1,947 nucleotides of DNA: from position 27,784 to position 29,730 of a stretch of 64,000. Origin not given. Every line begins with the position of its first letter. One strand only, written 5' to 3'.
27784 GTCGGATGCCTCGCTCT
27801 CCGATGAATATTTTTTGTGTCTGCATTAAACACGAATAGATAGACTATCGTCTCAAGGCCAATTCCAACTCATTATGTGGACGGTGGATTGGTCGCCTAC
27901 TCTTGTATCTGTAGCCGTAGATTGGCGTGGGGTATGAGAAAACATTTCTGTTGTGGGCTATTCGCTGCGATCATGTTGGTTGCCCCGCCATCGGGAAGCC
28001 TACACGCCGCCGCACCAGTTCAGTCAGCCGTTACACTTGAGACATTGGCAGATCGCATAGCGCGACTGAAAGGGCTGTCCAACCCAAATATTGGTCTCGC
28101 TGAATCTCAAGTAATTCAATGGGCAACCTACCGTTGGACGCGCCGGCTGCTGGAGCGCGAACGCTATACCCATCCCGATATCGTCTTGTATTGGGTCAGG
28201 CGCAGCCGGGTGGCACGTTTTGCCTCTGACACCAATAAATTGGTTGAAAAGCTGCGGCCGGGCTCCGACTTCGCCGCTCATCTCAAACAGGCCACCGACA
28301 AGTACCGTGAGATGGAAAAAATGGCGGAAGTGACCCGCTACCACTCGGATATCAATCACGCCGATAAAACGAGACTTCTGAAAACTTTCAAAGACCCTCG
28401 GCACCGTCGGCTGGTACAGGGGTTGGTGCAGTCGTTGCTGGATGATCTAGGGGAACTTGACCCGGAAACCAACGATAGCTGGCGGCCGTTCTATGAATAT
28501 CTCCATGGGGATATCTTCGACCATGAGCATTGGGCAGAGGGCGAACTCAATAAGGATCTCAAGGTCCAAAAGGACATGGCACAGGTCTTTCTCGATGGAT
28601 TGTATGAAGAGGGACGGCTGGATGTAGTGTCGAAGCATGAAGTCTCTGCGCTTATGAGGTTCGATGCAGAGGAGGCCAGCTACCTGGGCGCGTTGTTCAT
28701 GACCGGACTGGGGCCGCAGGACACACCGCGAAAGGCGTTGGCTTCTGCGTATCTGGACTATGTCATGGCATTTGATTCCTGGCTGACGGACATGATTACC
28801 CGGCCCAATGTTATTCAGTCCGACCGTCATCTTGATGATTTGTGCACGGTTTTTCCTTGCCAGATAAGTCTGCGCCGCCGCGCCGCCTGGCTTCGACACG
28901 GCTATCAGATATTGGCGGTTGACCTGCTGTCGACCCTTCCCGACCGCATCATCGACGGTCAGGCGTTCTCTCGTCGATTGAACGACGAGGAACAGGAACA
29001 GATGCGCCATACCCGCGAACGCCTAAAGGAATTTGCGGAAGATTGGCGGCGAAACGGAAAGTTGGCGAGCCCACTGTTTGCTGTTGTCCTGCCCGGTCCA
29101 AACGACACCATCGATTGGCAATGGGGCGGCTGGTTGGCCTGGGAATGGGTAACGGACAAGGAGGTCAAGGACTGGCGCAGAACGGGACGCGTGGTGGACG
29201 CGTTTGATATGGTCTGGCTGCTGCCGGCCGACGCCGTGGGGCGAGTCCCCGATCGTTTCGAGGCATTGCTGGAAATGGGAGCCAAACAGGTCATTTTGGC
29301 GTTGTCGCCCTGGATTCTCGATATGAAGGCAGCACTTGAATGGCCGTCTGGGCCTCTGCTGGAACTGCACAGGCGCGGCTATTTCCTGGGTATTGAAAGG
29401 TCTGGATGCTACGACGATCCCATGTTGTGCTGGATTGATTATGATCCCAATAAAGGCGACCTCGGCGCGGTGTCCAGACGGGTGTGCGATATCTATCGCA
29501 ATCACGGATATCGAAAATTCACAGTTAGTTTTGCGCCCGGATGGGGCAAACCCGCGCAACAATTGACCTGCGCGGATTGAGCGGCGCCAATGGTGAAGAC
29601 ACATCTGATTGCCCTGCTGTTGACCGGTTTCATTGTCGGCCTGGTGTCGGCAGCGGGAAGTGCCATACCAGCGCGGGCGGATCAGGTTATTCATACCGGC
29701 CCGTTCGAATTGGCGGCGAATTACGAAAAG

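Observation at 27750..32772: Translationally coupled four-gene operon of signal-peptide proteins of unknown function in a lower-GC island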

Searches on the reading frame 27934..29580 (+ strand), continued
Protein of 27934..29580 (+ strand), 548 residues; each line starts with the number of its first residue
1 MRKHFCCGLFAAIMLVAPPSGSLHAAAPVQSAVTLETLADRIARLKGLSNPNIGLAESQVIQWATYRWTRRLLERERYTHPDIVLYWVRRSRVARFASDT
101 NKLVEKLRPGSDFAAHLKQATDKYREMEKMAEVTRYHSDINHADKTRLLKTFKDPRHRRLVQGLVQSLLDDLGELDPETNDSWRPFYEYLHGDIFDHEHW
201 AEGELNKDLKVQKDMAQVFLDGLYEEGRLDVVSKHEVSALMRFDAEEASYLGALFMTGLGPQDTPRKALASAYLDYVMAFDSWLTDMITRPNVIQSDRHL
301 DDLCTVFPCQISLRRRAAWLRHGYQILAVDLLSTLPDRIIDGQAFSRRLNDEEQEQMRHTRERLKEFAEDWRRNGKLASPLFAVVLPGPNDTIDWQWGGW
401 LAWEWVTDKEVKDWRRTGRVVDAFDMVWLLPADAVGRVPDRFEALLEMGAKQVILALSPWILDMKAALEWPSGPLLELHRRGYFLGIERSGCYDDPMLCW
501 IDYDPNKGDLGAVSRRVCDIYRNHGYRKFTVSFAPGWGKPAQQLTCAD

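Call 57: search_protein_families(library=pfam, proteins=[L005:8055-9149:+, L008:468-1541:+, L008:5039-5953:+, L008:5989-6933:+, L009:967-2103:+, L007:2493-3686:+, L007:3699-4685:+, L005:7074-8051:+], max_evalue=0.1)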
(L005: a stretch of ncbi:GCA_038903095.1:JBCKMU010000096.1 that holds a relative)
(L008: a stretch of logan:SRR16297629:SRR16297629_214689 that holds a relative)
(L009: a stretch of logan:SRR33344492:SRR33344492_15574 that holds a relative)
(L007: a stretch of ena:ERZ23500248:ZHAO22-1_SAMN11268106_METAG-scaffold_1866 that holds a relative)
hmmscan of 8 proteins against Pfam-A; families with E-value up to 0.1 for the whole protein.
L005:8055-9149:+ (364 aa): 0 families

L008:468-1541:+ (357 aa): 0 families

L008:5039-5953:+ (304 aa): 2 families
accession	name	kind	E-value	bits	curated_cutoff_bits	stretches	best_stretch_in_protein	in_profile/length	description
PF24580.1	DUF7607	-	0.045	14.3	27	0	216-268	30-82/110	Domain of unknown function (DUF7607)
PF05837.17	CENP-H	-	0.049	13.9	29.9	1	212-277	76-141/202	Centromere protein H (CENP-H)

L008:5989-6933:+ (314 aa): 0 families

L009:967-2103:+ (378 aa): 0 families

L007:2493-3686:+ (397 aa): 2 families
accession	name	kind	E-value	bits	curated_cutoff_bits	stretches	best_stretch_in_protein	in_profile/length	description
PF14739.11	DUF4472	-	0.036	15.1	26.6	1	288-350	33-91/107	Domain of unknown function (DUF4472)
PF09903.14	DUF2130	-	0.068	12.9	26.7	0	161-212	148-199/255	Uncharacterized protein conserved in bacteria (DUF2130)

L007:3699-4685:+ (328 aa): 1 family
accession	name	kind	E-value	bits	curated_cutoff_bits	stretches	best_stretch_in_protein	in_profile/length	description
PF11861.13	DUF3381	-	0.0022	18.2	25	0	203-294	9-103/163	Ribosomal RNA methyltransferase Spb1, DUF3381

L005:7074-8051:+ (325 aa): 1 family
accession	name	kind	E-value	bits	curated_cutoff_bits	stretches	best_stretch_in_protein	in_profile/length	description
PF08826.15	DMPK_coil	-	0.073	13.6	22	0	70-91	36-57/61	DMPK coiled coil domain like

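Call 60: find_related_loci(query=A6, collection=genome_contigs, flank=10000)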
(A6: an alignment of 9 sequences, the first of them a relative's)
Query A6 (528 aa) in genome_contigs; peptide patterns used: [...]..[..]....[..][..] (x = any residue, [..] = any of these).
54 stretches matched a pattern, but none encodes a relative of the query by tblastn (E <= 1e-3).

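Call 61: find_related_loci(query=A6, collection=metagenome_contigs, flank=10000)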
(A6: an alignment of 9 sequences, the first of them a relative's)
Query A6 (528 aa) in metagenome_contigs; peptide patterns used: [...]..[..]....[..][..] (x = any residue, [..] = any of these).
92 stretches matched a pattern; 4 encode a relative of the query (tblastn E <= 1e-3); 4 distinct loci.
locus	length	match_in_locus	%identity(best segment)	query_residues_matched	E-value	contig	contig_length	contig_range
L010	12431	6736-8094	39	46-521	4e-100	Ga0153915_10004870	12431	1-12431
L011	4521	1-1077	46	160-520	1e-95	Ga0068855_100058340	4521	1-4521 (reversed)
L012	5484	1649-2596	36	199-514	2e-55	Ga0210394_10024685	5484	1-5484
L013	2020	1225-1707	53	358-520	1e-45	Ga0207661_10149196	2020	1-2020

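Call 66: fold_search(model_id=the predicted structure, library=pdb)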
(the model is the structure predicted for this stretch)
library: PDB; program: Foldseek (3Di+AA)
matches with E <= 10: 329; with E <= 0.001: 0
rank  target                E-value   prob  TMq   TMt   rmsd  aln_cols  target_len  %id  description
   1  8xbh_R                1.9e-01  0.21  0.12  0.19  25.4       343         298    9  Human GPR34 -Gi complex bound to M1 (released 2023-12-27)
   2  7uw5_A                2.7e-01  0.08  0.07  0.06  30.2       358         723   10  EcMscK G924S mutant in a closed conformation (released 2022-11-23)
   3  4buo_B                3.4e-01  0.16  0.12  0.18  23.8       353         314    8  High Resolution Structure of Thermostable Agonist-bound Neurotensin Receptor 1 Mutant without Lysozyme Fusion (released 2014-01-29)
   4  6zzh_BBB              3.7e-01  0.23  0.15  0.20  26.3       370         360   10  Structure of soluble SmhB crystal form 2 of the tripartite alpha-pore forming toxin, Smh, from Serratia marcescens. (released 2021-03-31)
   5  5ogk_C                4.6e-01  0.14  0.12  0.19  23.4       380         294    9  Crystal structure of a nucleotide sugar transporter with bound nucleotide sugar. (released 2017-11-22)
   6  8r5s_G                5.1e-01  0.14  0.10  0.19  24.6       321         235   11  t113 - De-novo designed soluble homotetramer (released 2024-11-27)
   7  8snb_1E               5.5e-01  0.10  0.09  0.12  39.8       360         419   14  atomic model of sea urchin sperm doublet microtubule (48-nm periodicity) (released 2023-06-28)
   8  9g71_A                5.5e-01  0.08  0.08  0.11  35.7       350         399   10  Cryo-EM structure of TTYH2 in complex with lipids in GDN (released 2025-05-21)
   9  6to7_A                5.8e-01  0.10  0.10  0.16  24.3       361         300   12  Crystal structure of the Orexin-1 receptor in complex with suvorexant at 2.29 A resolution (released 2020-01-01)
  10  6zzh_AAA              6.0e-01  0.20  0.15  0.20  25.9       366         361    9  Structure of soluble SmhB crystal form 2 of the tripartite alpha-pore forming toxin, Smh, from Serratia marcescens. (released 2021-03-31)
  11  7cfn_R                6.3e-01  0.15  0.13  0.22  20.5       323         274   13  Cryo-EM structure of the INT-777-bound GPBAR-Gs complex (released 2020-09-09)
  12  9jf4                  6.6e-01  0.08  0.10  0.13  23.3       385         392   10  cryo-EM structure of Neuromedin B receptor in complex with PD168368 (released 2025-07-09)
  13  7p5j_A                6.9e-01  0.08  0.08  0.11  34.9       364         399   10  Cryo-EM structure of human TTYH1 in GDN (released 2021-08-11)
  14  4q65                  6.9e-01  0.08  0.11  0.12  22.7       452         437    9  Structure of the E. coli Peptide Transporter YbgH (released 2014-08-13)
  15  6x2l_A                6.9e-01  0.05  0.09  0.11  26.7       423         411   11  hEAAT3-IFS-Na (released 2021-03-17)
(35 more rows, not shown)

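Call 72: search_protein_families(library=pfam, proteins=[P0027, P0023, P0025], max_evalue=0.001)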
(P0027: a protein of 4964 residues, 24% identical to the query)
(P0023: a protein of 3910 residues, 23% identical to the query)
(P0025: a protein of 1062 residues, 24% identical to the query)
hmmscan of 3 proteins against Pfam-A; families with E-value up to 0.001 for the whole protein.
P0027 (4964 aa): 1 family
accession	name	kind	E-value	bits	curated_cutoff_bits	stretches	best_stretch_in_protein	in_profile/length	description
PF02321.23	OEP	-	1.1e-06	29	22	1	3023-3128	83-187/187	Outer membrane efflux protein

P0023 (3910 aa): 0 families

P0025 (1062 aa): 0 families

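Call 78: search_protein_families(library=phrogs, proteins=[window:27934-29580:+, L010:5457-6539:+, L010:10052-10987:+, L005:8055-9149:+], max_evalue=0.01)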
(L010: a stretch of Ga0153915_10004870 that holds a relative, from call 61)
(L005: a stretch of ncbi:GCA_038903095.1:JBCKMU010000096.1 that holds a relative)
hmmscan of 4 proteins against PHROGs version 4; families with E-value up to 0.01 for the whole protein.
window:27934-29580:+ (548 aa): 0 families

L010:5457-6539:+ (360 aa): 0 families

L010:10052-10987:+ (311 aa): 0 families

L005:8055-9149:+ (364 aa): 0 families

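Call 79: search_protein_families(library=padloc, proteins=[window:27934-29580:+, L010:5457-6539:+, L010:10052-10987:+, L005:8055-9149:+], max_evalue=0.01)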
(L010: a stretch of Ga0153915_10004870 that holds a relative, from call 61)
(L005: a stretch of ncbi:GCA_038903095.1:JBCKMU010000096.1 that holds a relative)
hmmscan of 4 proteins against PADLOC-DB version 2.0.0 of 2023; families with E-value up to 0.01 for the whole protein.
window:27934-29580:+ (548 aa): 0 families

L010:5457-6539:+ (360 aa): 0 families

L010:10052-10987:+ (311 aa): 0 families

L005:8055-9149:+ (364 aa): 0 families

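Call 87: search_dna_similar(query=window:27934-29580:+, collection=plasmids, mode=protein, max_evalue=0.001, max_rows=10)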
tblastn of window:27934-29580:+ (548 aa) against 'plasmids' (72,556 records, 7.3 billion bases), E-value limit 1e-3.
No match.

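Call 88: search_dna_similar(query=window:27934-29580:+, collection=phages, mode=protein, max_evalue=0.001, max_rows=10)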
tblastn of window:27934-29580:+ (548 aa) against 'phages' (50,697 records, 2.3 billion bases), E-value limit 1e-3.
No match.

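Call 93: find_encoding_contigs(protein=P0013, flank=10000, max_places=3)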
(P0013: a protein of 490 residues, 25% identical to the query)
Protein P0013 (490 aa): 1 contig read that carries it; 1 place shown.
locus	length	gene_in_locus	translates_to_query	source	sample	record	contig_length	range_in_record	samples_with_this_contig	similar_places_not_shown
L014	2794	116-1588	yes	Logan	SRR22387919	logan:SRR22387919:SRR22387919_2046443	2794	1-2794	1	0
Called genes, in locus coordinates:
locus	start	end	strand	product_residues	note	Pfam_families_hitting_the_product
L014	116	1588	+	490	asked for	-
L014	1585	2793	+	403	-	?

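Call 94: find_encoding_contigs(protein=P0018, flank=10000, max_places=3)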
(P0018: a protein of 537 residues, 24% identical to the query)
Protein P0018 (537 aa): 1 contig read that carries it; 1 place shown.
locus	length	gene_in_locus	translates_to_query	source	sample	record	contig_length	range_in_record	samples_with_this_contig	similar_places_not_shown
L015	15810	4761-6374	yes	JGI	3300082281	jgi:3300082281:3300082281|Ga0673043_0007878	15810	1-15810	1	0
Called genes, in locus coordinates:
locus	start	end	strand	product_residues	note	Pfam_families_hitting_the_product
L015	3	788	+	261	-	?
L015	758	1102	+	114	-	-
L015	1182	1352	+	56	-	PF13701:DDE_Tnp_1_4 (weak)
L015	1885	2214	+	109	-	-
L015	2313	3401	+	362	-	-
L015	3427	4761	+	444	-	-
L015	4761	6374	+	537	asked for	-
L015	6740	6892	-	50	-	-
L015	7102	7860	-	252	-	PF01695:IstB_IS21, PF13481:AAA_25 (faint), PF00308:Bac_DnaA (weak), PF13191:AAA_16 (weak)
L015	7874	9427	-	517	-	PF00665:rve, PF22483:Mu-transpos_C_2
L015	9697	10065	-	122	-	PF10754:DUF2569 (faint)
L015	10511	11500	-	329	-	PF02899:Phage_int_SAM_1, PF00589:Phage_integrase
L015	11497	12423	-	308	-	PF00589:Phage_integrase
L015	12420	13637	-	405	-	PF02899:Phage_int_SAM_1 (weak), PF00589:Phage_integrase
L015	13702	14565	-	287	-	PF13701:DDE_Tnp_1_4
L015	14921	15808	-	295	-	PF03572:Peptidase_S41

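Call 100: find_related_loci(query=A6, collection=viral_contigs, flank=10000)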
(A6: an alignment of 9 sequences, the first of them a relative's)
Query A6 (528 aa) in viral_contigs; peptide patterns used: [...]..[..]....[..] (x = any residue, [..] = any of these).
35 stretches matched a pattern, but none encodes a relative of the query by tblastn (E <= 1e-3).

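Call 104: search_solved_structures(query=A4, max_evalue=10)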
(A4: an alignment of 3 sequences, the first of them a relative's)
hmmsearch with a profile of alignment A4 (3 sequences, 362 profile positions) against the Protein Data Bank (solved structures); distinct sequences matched with E-value up to 10: 6.
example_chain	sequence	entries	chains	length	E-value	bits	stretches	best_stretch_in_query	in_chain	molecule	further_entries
9tlo_A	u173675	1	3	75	0.019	17.4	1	82-133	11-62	Sc-apCC-2-BCL-xL-5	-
6msr_A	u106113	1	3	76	0.11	14.8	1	112-162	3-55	pRO-2.5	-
9tlu_C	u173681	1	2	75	0.2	14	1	82-130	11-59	Sc-apCC-2-BCL-xL-3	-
9tlp_A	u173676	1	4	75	0.74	12.1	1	82-132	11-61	Sc-apCC-2-BCL-xL-6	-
9uab_A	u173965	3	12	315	2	10.7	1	149-209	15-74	Iron/alpha-ketoglutarate-dependent dioxygenase okaE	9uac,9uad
9zem_A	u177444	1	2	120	2.5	10.4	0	60-110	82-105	HeliScrew4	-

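Call 105: search_solved_structures(query=L005:8055-9149:+, max_evalue=10)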
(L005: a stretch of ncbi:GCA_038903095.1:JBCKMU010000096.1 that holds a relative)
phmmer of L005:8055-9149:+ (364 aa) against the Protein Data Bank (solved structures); distinct sequences matched with E-value up to 10: 2.
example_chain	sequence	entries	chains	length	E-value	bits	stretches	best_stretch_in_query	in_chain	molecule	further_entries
2i5e_A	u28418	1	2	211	1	11.7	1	87-140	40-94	Hypothetical protein MM_2497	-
6sui_A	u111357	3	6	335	1.4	11.3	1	228-277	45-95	Phosphotransferase enzyme family protein | Phosphotransferase enzyme family protein, amicoumacin kinase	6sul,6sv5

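Call 106: search_solved_structures(query=L015:3427-4761:+, max_evalue=10)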
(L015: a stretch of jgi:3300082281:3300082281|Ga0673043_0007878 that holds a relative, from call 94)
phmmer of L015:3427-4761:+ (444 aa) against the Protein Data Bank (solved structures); distinct sequences matched with E-value up to 10: 4.
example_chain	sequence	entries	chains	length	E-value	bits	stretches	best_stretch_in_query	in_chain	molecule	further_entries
6psm_A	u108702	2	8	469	0.059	15.2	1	145-222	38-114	exo-4S-kappa carrageenan S1 sulfatase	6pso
2lea_A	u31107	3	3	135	0.083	14.8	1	365-422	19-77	Serine/arginine-rich splicing factor 2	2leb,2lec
6prm_A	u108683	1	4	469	0.11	14.4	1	145-222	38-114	exo-4S-kappa carrageenan S1 sulfatase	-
8phq_AO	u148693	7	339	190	0.28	13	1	157-225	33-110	Decorator protein P05 | DUF228 domain-containing protein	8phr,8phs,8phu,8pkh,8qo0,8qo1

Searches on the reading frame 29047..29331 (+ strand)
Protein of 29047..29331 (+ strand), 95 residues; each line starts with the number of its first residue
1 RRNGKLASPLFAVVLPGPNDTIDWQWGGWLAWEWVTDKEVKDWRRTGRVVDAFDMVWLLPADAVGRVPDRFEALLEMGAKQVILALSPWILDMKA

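Call 89: predict_structure(alignment_id=A8)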
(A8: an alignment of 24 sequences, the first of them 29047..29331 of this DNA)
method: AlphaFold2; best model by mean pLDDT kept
length: 95 residues; sequences in the alignment: 24
mean_pLDDT: 84.5   pTM: 0.72
mean pLDDT of the five models: 84.5, 83.0, 80.3, 79.7, 78.2
residues with pLDDT >= 90: 55; 70-90: 25; 50-70: 9; < 50: 6
segments of 3 or more residues with pLDDT < 50: 93-95
pLDDT, mean of each block of 10 residues (from residue 1): 65 86 77 92 96 95 95 95 76 49
secondary structure, 60 per line:
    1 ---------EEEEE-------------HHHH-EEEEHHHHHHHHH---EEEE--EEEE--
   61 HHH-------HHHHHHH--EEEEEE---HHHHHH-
elements in order: E10-14 H28-31 E33-36 H37-45 E49-52 E55-58 H71-77 E80-85 H89-94
